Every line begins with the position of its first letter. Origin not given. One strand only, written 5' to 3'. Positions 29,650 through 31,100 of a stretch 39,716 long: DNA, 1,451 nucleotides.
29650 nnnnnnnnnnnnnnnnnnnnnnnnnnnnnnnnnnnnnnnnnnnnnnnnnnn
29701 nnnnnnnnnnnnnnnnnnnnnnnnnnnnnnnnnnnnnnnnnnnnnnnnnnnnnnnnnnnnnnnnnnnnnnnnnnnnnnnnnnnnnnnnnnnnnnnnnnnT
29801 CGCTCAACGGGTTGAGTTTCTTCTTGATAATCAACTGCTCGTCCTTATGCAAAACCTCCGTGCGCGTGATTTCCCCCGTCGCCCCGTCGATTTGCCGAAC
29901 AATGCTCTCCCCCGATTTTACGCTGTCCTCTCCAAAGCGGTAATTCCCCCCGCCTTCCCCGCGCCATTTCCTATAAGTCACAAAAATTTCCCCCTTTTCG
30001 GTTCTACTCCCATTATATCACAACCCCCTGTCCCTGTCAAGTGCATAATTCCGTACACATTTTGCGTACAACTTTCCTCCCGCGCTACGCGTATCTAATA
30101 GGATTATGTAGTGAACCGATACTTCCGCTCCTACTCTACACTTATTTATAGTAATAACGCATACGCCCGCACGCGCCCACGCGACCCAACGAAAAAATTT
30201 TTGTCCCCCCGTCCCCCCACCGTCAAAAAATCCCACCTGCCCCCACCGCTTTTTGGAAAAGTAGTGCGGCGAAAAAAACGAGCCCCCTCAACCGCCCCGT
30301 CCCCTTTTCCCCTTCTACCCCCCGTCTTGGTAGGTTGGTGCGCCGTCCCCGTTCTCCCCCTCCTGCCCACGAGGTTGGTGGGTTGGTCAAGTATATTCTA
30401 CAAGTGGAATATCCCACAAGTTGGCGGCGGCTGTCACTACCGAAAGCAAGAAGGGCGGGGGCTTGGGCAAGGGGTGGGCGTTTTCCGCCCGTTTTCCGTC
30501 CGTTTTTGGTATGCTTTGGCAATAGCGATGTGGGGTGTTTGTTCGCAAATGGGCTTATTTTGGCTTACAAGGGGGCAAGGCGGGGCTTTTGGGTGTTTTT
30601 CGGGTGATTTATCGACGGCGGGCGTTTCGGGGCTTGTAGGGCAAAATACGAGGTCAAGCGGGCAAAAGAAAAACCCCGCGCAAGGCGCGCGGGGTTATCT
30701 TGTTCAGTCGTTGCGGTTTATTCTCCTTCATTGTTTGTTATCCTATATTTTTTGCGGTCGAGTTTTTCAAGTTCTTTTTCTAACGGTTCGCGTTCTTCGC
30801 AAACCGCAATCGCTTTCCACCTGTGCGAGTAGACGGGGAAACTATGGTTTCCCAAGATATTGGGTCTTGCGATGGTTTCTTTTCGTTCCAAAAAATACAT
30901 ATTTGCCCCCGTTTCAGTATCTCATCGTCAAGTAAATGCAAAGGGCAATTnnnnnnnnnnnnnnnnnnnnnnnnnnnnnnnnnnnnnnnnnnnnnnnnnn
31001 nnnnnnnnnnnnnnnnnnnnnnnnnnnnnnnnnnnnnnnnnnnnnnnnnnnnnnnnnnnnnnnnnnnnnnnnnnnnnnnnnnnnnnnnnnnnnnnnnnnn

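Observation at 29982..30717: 736-bp non-coding region with a strand switch of G/C tracts, opposed G-quadruplex motifs and iteron-like repeats, upstream of the RepL-like gene and packaging operon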

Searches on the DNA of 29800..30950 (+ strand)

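Call 6: search_rna_families(source=window, start=29800, end=30950, threshold=evalue, max_evalue=10, show_alignments=3)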
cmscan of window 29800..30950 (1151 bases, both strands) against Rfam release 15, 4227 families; matches with E-value up to 10: 8.
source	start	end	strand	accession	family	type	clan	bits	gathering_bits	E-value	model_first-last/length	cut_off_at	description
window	30662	30700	-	RF00489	ctRNA_p42d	Gene; antisense;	-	21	50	0.12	1-46/46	no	ctRNA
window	30668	30716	-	RF00512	Leu_leader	Cis-reg; leader;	-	19.9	50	0.27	1-148/148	no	Leucine operon leader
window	30662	30694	-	RF02401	ClpQY_promoter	Cis-reg;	-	19.7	42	0.13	1-31/57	no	ClpQY promoter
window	30628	30700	+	RF00512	Leu_leader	Cis-reg; leader;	-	17.5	50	1.1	1-148/148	no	Leucine operon leader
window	30774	30882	-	RF02856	30_292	Gene; sRNA;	-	17.1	112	3.5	1-115/115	no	Leptospira sRNA 30_292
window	30626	30699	+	RF02769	Ysr202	Gene; sRNA;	-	14.3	315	0.21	1-282/282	no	Yersinia sRNA 202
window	29950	30018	-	RF02158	NPPA-AS1_3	Gene; lncRNA;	-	13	55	4.7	1-108/108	no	NPPA antisense RNA 1 conserved region 3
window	30460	30541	+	RF01930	bxd_2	Gene; lncRNA;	-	12.8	80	4.6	1-91/91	no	Bithoraxoid conserved region 2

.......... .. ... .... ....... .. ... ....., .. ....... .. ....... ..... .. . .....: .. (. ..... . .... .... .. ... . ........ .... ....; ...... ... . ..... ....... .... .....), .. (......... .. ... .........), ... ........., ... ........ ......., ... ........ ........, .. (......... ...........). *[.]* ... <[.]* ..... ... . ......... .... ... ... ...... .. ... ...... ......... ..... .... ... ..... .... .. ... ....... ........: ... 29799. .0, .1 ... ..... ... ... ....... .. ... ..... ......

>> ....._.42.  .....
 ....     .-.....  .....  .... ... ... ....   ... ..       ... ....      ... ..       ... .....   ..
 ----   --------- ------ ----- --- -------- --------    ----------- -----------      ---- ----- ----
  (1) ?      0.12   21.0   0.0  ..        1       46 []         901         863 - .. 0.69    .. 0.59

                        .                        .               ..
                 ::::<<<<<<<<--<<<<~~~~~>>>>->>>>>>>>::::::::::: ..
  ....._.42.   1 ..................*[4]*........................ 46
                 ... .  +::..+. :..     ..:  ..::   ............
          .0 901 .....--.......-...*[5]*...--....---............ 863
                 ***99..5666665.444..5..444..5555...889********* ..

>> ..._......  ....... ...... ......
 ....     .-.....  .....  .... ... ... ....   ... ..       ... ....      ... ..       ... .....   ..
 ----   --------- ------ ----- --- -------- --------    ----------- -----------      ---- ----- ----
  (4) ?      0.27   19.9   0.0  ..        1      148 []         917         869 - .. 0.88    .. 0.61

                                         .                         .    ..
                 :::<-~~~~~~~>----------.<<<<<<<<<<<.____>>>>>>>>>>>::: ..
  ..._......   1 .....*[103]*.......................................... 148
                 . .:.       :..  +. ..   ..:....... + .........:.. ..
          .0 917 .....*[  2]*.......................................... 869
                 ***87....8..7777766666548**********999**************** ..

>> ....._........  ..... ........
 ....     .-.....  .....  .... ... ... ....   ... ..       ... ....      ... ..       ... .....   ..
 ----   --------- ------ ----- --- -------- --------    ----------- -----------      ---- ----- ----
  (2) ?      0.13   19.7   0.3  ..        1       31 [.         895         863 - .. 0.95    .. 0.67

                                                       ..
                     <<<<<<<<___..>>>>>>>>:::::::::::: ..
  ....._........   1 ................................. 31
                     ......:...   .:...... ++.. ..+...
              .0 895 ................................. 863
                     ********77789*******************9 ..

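Call 9: search_dna_similar(query=window:29900-30800:+, collection=phages, mode=distant, max_rows=20)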
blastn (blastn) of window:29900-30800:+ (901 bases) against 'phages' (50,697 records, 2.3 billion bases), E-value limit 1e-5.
No match.

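Call 83: search_dna_similar(query=window:29982-30717:+, collection=plasmids, mode=distant, max_rows=10, max_evalue=0.001)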
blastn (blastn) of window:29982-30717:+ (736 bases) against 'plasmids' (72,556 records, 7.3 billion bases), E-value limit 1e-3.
No match.

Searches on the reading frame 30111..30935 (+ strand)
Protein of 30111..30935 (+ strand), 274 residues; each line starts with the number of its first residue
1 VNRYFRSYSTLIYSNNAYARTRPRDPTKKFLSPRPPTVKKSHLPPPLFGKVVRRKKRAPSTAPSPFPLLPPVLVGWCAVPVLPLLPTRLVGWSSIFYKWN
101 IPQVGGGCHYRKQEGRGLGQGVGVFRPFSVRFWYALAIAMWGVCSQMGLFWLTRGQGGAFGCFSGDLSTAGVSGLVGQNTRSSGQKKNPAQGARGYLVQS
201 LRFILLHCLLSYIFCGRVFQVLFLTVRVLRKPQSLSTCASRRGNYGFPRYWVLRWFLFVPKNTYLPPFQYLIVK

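Call 7: search_protein_families(library=pfam, proteins=[window:30111-30935:+], max_evalue=0.01)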
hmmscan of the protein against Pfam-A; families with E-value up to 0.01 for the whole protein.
window:30111-30935:+ (274 aa): 0 families

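Call 8: search_protein_families(library=phrogs, proteins=[window:30111-30935:+], max_evalue=0.01)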
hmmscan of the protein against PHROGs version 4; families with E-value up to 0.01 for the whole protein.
window:30111-30935:+ (274 aa): 0 families
